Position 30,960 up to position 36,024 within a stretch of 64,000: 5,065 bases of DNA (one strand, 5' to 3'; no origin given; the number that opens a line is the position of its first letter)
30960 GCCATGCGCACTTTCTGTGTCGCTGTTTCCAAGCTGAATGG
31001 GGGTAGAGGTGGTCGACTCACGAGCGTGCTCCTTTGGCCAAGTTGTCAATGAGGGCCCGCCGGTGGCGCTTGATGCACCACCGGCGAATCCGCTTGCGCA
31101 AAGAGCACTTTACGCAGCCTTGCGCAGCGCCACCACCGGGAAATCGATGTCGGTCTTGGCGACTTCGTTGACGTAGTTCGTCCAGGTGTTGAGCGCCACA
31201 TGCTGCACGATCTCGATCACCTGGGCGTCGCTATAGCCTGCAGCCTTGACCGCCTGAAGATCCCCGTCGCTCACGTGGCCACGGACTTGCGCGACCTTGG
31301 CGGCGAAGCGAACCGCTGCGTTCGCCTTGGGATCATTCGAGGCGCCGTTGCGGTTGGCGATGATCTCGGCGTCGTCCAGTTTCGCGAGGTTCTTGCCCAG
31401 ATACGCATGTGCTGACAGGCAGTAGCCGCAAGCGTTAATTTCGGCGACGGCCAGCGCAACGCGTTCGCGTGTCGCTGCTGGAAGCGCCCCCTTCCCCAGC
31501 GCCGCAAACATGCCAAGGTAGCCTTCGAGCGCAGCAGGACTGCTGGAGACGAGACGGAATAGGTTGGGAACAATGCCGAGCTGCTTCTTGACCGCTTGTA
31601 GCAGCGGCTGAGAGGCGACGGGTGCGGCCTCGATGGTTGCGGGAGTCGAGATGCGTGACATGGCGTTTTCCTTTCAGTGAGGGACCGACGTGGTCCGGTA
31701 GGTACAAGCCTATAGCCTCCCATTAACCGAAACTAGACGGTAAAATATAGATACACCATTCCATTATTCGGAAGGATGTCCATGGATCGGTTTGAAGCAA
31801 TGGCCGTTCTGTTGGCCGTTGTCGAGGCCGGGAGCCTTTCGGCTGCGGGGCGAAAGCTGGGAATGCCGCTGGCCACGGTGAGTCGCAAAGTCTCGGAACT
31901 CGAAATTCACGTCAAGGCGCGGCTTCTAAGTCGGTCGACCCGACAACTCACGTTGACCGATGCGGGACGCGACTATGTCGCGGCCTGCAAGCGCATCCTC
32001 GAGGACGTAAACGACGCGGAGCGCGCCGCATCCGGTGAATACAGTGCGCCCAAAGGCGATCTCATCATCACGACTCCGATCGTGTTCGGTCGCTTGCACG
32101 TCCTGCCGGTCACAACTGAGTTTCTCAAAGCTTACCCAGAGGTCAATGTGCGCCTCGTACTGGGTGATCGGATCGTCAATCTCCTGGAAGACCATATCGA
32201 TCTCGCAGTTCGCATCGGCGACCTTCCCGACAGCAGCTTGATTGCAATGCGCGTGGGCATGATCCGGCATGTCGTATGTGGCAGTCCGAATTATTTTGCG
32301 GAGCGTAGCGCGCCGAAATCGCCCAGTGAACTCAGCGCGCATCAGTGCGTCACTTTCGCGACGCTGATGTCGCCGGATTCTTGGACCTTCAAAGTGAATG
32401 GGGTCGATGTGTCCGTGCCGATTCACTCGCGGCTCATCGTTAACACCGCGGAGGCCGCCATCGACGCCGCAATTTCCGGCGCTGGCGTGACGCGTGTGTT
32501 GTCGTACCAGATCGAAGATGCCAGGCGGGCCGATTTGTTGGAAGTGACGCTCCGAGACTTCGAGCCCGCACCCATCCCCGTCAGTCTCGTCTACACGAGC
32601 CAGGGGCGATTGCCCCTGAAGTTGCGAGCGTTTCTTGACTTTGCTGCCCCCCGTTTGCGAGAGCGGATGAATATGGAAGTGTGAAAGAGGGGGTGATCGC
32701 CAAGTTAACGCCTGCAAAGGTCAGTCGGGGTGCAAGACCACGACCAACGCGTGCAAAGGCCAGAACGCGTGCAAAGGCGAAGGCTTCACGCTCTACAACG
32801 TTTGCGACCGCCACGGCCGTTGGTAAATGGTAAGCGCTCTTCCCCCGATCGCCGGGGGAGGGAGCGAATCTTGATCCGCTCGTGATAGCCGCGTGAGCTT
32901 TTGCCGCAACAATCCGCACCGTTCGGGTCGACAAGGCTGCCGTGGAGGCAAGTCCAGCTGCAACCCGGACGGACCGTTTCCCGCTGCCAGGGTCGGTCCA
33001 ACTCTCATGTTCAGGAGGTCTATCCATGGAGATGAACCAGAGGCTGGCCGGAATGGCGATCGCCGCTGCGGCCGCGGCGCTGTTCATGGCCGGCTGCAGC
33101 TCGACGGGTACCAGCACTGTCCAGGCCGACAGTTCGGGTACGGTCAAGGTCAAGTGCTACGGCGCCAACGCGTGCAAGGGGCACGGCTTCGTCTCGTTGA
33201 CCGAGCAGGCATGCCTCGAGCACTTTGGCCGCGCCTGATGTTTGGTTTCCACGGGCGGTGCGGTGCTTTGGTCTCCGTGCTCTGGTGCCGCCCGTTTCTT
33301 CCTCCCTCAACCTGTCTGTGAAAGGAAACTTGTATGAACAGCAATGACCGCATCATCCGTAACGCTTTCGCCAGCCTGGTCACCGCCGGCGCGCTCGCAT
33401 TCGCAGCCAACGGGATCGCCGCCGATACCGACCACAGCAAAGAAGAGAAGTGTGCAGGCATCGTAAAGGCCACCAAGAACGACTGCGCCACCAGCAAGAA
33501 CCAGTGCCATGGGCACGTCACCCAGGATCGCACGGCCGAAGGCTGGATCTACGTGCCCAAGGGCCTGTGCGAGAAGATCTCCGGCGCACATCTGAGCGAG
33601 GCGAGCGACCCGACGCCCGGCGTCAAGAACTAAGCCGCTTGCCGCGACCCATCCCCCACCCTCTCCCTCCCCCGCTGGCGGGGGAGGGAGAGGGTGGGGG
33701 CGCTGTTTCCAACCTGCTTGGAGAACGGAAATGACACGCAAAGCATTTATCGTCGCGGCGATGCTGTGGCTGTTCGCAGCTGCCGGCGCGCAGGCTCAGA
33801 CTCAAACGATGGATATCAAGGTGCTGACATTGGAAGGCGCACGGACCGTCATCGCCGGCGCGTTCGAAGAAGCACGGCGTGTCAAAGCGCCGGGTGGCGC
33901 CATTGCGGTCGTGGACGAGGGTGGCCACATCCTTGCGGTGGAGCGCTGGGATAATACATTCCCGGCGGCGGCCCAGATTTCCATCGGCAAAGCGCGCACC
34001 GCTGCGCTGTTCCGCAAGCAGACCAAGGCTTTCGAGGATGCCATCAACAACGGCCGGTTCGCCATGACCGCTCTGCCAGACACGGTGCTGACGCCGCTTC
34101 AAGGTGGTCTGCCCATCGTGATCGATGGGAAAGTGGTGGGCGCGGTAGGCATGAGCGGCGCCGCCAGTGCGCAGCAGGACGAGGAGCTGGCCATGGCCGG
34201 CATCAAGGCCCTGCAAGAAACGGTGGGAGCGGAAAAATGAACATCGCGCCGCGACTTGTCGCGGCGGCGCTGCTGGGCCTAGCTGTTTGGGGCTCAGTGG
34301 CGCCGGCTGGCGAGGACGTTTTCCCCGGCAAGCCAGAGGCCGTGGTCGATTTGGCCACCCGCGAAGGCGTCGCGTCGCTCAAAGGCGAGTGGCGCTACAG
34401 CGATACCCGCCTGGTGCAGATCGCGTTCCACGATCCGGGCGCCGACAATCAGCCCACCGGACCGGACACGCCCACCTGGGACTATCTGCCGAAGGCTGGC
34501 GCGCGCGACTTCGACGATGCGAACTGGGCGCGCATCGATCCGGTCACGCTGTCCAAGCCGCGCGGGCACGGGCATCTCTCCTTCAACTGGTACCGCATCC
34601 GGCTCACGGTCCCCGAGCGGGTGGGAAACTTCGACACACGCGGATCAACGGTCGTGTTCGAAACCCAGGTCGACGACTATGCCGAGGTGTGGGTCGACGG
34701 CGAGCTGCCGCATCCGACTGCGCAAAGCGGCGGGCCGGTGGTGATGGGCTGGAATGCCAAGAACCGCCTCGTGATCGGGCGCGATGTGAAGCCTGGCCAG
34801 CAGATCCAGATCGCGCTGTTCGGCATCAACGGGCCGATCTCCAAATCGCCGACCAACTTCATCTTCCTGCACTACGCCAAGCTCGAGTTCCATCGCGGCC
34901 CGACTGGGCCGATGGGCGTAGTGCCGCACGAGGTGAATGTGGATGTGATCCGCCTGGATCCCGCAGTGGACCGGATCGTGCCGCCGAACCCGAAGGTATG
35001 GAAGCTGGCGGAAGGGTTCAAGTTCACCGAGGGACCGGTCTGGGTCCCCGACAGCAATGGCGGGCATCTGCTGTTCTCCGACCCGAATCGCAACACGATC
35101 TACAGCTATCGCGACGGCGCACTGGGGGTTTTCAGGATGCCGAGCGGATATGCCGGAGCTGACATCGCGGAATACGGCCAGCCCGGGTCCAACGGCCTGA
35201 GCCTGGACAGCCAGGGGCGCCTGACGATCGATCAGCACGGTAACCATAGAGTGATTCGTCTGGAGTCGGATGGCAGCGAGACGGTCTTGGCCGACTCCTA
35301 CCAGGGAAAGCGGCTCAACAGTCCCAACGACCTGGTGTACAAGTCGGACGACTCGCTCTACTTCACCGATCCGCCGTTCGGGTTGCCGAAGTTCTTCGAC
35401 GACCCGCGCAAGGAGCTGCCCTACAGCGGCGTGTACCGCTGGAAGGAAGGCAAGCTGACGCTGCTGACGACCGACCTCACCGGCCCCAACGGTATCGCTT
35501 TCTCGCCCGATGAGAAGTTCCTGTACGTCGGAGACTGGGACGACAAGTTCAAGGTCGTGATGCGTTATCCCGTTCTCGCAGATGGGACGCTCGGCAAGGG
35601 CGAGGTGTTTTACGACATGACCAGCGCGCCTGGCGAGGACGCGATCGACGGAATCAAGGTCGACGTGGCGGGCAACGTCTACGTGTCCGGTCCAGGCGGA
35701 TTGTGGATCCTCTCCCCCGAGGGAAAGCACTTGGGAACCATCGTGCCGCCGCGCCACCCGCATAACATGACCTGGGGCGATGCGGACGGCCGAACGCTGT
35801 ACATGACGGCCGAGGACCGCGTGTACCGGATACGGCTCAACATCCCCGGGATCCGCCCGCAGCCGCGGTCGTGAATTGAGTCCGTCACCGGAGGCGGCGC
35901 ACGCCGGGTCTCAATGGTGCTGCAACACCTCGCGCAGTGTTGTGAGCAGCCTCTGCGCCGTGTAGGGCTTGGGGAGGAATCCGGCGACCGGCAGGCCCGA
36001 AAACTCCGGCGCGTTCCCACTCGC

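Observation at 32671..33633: Nest of extra Cys-peptide genes about 11 kb from the MNIO locus: a truncated 6-Cys CKG-repeat gene, a shortened lipoprotein derivative and an orphan DUF2282 precursor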

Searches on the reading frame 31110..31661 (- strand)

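Call 6: search_protein_families(library=ncbifam, proteins=[window:31110-31661:-], max_evalue=1)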
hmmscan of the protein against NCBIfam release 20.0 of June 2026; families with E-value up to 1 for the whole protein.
window:31110-31661:- (183 aa): 9 families
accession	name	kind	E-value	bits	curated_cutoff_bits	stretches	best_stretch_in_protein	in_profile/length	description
TIGR01926.1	peroxid_rel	subfamily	2.9e-25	89.1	81.8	1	12-165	10-168/178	peroxidase-related enzyme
TIGR04030.1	perox_Avi_7169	hypoth_equivalog_domain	1.4e-12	48.1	233.15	1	33-162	41-176/185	alkylhydroperoxidase domain protein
TIGR00778.1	ahpD_dom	domain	3.1e-12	45.8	27.8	1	58-89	1-32/51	alkylhydroperoxidase AhpD family core domain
NF053654.1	GroundWater_YciW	equivalog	1.8e-05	24.6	310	1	16-159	15-160/179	YciW-related (seleno)protein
NF041238.1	AhpD_rel_CFYUT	equivalog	2.8e-05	23.6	175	1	22-88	177-246/357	alkylhydroperoxidase-related (seleno)protein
TIGR04029.1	CMD_Avi_7170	hypoth_equivalog_domain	0.0006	20.6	100.75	2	104-157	107-160/174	CMD domain protein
TIGR04169.1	perox_w_seleSAM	hypoth_equivalog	0.0064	16.6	120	1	48-87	26-66/109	arsenosugar biosynthesis-associated peroxidase-like protein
TIGR00777.1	ahpD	subfamily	0.01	15.6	191.95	1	54-86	106-138/177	alkylhydroperoxidase, AhpD family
NF047957.1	CopZ_AFE_1862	equivalog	0.49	10.9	85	1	114-144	29-60/62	CopZ family metallochaperone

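Call 7: search_protein_families(library=pfam, proteins=[window:31110-31661:-], max_evalue=1)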
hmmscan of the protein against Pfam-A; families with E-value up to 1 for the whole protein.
window:31110-31661:- (183 aa): 4 families
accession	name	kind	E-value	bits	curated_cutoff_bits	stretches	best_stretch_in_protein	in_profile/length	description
PF02627.25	CMD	-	2e-09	37.7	23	1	44-121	3-83/84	Carboxymuconolactone decarboxylase family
PF18842.6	LPD26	-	0.03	14.9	27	1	125-144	36-55/62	Large polyvalent protein associated domain 26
PF10921.13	DUF2710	-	0.13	13.1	29.6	1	114-181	27-92/104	Protein of unknown function (DUF2710)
PF20178.3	ToxA_N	-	0.15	12.1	27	1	114-148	138-172/249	Dermonecrotic toxin, N-terminal domain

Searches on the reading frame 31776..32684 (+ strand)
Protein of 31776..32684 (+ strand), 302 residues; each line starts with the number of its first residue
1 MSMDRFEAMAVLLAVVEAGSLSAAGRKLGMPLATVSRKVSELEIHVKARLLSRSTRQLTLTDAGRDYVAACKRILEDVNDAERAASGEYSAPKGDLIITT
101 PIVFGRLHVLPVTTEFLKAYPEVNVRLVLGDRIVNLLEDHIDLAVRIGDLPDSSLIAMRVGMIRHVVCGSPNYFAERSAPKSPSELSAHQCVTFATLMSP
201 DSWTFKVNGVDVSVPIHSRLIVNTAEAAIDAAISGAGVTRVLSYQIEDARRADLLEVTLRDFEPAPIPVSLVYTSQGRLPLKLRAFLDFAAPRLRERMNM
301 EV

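Call 6: search_protein_families(library=ncbifam, proteins=[window:31776-32684:+], max_evalue=1)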
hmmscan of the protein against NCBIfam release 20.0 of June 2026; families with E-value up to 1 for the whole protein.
window:31776-32684:+ (302 aa): 49 families (the best 25 are shown)
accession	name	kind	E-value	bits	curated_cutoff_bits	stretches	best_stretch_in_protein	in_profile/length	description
NF040888.1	trans_reg_YafC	equivalog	3.3e-58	196.9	470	1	7-291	6-290/293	DNA-binding transcriptional regulator YafC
NF007917.1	PRK10632.1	equivalog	6.5e-51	173.2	425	1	3-289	1-287/303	HTH-type transcriptional activator AaeR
NF011573.0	PRK14997.1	equivalog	5.6e-38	130.8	380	1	6-292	6-295/303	LysR family transcriptional regulator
NF007315.1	PRK09801.1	equivalog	9.1e-37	126.7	398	1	9-248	11-251/301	L-tartrate utilization transcriptional activator TtdR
NF008352.0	PRK11139.1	subfamily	1.3e-29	103.3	288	1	17-255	19-253/305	transcriptional regulator GcvA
TIGR03418.1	chol_sulf_TF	equivalog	1.2e-21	77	324.8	1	7-239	4-237/291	choline sulfate utilization transcriptional regulator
NF007491.0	PRK10086.1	equivalog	3.6e-19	68.7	316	1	9-248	22-263/313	DNA-binding transcriptional regulator DsdC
NF008416.0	PRK11242.1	equivalog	8.6e-19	68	277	1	11-262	8-260/300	transcriptional regulator CynR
TIGR03339.1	phn_lysR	subfamily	1.5e-18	67.1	341.1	1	13-265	6-255/279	aminoethylphosphonate catabolism associated LysR family transcriptional regulator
NF040786.1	LysR_Sec_metab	equivalog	1.4e-15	57.1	250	1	9-156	6-155/298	selenium metabolism-associated LysR family transcriptional regulator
NF047520.1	trans_act_CidR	equivalog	1.2e-14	54.2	415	1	8-143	5-143/292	cidABC operon transcriptional activator CidR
TIGR02036.1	dsdC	equivalog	8.8e-14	51.2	352.4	1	19-239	23-246/302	DNA-binding transcriptional regulator DsdC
NF045990.1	TransRegCbbRRhodb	equivalog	2e-12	46.7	450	1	10-191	12-197/304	LysR family regulator CbbR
NF008722.0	PRK11716.1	equivalog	3.3e-12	46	246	1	8-145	5-145/293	HTH-type transcriptional activator IlvY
NF007307.0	PRK09791.1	equivalog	7.4e-12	45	336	1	9-133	10-134/302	LysR family transcriptional regulator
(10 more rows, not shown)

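Call 7: search_protein_families(library=pfam, proteins=[window:31776-32684:+], max_evalue=1)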
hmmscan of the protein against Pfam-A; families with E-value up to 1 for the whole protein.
window:31776-32684:+ (302 aa): 3 families
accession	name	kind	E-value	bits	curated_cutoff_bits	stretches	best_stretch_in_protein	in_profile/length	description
PF03466.25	LysR_substrate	-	2.3e-33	115.8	28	1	92-293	4-207/209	LysR substrate binding domain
PF00126.33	HTH_1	-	6.7e-16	58.4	26.6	1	7-65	2-60/60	Bacterial regulatory helix-turn-helix protein, lysR family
PF25213.1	HVO_A0261_N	-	0.0012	19.1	35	1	26-83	32-86/86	HVO_A0261 N-terminal domain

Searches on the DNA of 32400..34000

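Call 82: search_rna_families(source=window, start=32400, end=34000, threshold=evalue, max_evalue=1)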
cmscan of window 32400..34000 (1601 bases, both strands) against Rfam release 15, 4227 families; matches with E-value up to 1: 24.
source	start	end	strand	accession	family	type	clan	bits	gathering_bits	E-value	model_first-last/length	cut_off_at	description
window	33653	33700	+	RF04096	mir-4433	Gene; miRNA;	-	37.1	77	2.4e-05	1-83/83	no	mir-4433 microRNA precursor family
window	33651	33702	-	RF04096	mir-4433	Gene; miRNA;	-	36.8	77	3e-05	1-83/83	no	mir-4433 microRNA precursor family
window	33653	33700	+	RF04240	mir-4716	Gene; miRNA;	-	35.9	76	1.9e-05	1-84/84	no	mir-4716 microRNA precursor family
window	33653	33700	-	RF04240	mir-4716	Gene; miRNA;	-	35.3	76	2.9e-05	1-84/84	no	mir-4716 microRNA precursor family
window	33653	33700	+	RF03837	mir-3138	Gene; miRNA;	-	34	90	0.0029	1-82/82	no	mir-3138 microRNA precursor family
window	33650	33700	-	RF02795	Pab91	Gene; snRNA; snoRNA; HACA-box;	-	32.4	71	0.00086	1-57/57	no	Pab91 RNA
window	33652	33699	-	RF01015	mir-885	Gene; miRNA;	-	30.4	66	0.00054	1-74/74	no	mir-885 microRNA precursor family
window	33654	33702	+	RF02795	Pab91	Gene; snRNA; snoRNA; HACA-box;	-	29.1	71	0.0059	1-57/57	no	Pab91 RNA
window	33647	33706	+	RF03406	mir-3099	Gene; miRNA;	-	28.8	95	0.0033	1-84/84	no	mir-3099 microRNA precursor family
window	33647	33706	-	RF03406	mir-3099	Gene; miRNA;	-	28.7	95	0.0034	1-84/84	no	mir-3099 microRNA precursor family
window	33653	33701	-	RF03685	MIR9677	Gene; miRNA;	-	28.7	90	0.0073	1-87/87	no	MIR9677 microRNA precursor family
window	33652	33699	-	RF04163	mir-8364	Gene; miRNA;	-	25.9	67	0.058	1-61/61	no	mir-8364 microRNA precursor family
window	33649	33703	-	RF03301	mir-3154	Gene; miRNA;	-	24.2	64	0.082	1-86/86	no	mir-3154 microRNA precursor family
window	33640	33714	+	RF00992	mir-593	Gene; miRNA;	-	23.1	100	0.044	1-100/100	no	mir-593 microRNA precursor family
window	33647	33704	+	RF00829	mir-149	Gene; miRNA;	-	22.9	79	0.67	1-86/86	no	mir-149 microRNA precursor family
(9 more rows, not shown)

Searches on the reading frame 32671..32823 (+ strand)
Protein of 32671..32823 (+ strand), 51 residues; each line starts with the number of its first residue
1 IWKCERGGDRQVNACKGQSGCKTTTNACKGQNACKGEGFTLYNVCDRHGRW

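Call 6: search_protein_families(library=ncbifam, proteins=[window:32671-32823:+], max_evalue=1)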
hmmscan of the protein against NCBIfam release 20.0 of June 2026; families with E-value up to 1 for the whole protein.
seq(51 aa): 1 family
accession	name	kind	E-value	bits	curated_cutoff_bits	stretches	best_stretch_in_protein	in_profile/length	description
NF050166.1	Cu_RiPP_BufA2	equivalog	5.3e-13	49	60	1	11-42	35-66/79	BufA2 family periplasmic bufferin-type metallophore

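Call 7: search_protein_families(library=pfam, proteins=[window:32671-32823:+], max_evalue=1)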
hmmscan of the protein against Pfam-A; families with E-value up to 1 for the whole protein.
seq(51 aa): 0 families

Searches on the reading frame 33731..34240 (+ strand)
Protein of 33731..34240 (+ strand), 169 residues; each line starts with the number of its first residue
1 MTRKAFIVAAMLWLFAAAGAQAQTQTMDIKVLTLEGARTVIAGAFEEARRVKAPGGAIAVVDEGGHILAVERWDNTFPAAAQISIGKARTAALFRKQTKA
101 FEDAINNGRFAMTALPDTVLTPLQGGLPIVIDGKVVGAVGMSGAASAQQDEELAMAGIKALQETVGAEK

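Call 6: search_protein_families(library=ncbifam, proteins=[window:33731-34240:+], max_evalue=1)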
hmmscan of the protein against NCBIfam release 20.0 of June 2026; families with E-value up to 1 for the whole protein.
window:33731-34240:+ (169 aa): 2 families
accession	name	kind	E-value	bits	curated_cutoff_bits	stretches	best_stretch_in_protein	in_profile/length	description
NF007275.0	PRK09732.1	equivalog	3e-31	108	246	1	32-156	7-127/134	hypothetical protein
NF040587.1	rSAM_lost_HExxH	exception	0.037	13.2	225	1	74-149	192-269/364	radical SAM/SPASM protein FxsBH, inactivated beta-hydroxylase extension form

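Call 7: search_protein_families(library=pfam, proteins=[window:33731-34240:+], max_evalue=1)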
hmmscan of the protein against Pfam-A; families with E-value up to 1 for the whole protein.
window:33731-34240:+ (169 aa): 3 families
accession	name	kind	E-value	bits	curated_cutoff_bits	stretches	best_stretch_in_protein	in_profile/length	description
PF03928.20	HbpS-like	-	2.8e-31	108.6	25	1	32-158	1-127/128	Haem degrading protein HbpS-like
PF13185.12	GAF_2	-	8.5e-05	23.2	28.6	1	40-153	7-121/136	GAF domain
PF05651.19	Diacid_rec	-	0.018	15.2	23.6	1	127-145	75-93/134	Putative sugar diacid recognition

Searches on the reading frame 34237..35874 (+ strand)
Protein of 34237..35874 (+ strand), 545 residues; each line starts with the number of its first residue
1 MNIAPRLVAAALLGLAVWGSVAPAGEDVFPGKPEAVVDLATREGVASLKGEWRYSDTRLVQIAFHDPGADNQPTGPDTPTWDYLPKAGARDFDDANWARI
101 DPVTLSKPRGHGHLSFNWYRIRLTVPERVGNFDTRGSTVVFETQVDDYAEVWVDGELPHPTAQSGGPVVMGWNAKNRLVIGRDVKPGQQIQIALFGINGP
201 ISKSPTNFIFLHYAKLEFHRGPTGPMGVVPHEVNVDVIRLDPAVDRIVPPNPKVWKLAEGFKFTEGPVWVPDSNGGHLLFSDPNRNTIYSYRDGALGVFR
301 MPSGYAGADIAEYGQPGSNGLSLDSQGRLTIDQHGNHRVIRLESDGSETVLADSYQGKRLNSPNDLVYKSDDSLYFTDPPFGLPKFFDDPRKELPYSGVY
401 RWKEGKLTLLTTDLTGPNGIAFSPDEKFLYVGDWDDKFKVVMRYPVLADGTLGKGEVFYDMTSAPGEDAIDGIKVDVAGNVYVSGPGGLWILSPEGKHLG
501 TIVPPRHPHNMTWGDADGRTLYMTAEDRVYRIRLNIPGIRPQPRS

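Call 6: search_protein_families(library=ncbifam, proteins=[window:34237-35874:+], max_evalue=1)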
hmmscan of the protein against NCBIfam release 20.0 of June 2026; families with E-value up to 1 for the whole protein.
window:34237-35874:+ (545 aa): 1 family
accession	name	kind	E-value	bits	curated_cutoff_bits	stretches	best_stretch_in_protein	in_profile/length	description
NF033206.1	ScyE_fam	subfamily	0.00018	21.1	80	1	319-379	256-320/333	ScyD/ScyE family protein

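Call 7: search_protein_families(library=pfam, proteins=[window:34237-35874:+], max_evalue=1)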
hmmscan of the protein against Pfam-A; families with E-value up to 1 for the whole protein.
window:34237-35874:+ (545 aa): 4 families
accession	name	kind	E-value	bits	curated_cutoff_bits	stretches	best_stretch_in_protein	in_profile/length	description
PF08450.18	SGL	-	1.5e-32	113.6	26.3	1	263-525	1-244/246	SMP-30/Gluconolactonase/LRE-like region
PF01731.26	Arylesterase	-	0.0021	18.7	21.3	1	397-434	36-73/86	Arylesterase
PF03088.22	Str_synth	-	0.016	15.7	25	1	401-433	41-75/89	Strictosidine synthase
PF00400.38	WD40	-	0.044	14.8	27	1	418-440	15-37/39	WD domain, G-beta repeat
